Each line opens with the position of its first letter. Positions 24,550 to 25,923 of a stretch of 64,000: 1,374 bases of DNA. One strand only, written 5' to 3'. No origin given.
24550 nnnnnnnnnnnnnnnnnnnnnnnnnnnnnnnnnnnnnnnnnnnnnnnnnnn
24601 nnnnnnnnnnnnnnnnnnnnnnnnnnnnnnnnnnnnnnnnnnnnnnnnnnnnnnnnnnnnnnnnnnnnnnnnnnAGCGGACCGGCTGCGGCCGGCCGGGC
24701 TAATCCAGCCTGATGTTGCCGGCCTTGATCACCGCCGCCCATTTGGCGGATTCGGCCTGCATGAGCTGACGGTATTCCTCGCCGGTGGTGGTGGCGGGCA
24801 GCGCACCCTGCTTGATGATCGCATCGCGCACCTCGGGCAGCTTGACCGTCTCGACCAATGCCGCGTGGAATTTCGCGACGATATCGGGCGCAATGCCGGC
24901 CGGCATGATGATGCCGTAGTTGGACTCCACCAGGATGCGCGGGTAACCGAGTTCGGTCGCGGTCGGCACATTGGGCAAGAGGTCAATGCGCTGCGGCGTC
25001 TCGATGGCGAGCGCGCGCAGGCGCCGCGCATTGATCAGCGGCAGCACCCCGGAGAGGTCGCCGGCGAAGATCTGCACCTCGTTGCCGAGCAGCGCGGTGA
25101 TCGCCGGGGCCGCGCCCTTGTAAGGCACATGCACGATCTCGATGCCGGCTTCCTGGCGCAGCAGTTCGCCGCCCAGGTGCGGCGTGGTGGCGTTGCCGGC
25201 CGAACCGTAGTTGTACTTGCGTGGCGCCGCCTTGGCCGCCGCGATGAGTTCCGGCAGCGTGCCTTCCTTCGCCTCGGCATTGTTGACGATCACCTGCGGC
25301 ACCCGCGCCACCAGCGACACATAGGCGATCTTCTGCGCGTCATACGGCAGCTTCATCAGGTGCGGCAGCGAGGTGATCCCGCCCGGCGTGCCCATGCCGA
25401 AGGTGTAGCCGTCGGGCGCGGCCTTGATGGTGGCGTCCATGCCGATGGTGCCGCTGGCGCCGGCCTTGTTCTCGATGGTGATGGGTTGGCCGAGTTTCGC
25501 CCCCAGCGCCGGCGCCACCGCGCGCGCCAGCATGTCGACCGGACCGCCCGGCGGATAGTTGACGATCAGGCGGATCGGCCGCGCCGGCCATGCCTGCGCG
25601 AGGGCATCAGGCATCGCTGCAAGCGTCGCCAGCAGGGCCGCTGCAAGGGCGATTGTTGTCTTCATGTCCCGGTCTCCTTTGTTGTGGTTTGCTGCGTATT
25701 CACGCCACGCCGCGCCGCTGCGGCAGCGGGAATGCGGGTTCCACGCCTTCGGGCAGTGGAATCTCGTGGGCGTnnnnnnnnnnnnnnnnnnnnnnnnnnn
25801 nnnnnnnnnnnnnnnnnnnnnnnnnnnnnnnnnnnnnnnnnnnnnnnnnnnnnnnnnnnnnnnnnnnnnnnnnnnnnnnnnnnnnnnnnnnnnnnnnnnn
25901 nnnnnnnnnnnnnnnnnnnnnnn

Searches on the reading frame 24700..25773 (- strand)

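Call 42: search_protein_families(library=pfam, proteins=[window:24700-25773:-], max_evalue=0.00001)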
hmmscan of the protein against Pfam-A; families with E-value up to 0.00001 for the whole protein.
window:24700-25773:- (357 aa): 1 family
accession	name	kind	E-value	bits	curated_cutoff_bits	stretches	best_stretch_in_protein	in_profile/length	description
PF03401.19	TctC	-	2.3e-67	227.8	27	1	83-353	2-273/274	Tripartite tricarboxylate transporter family receptor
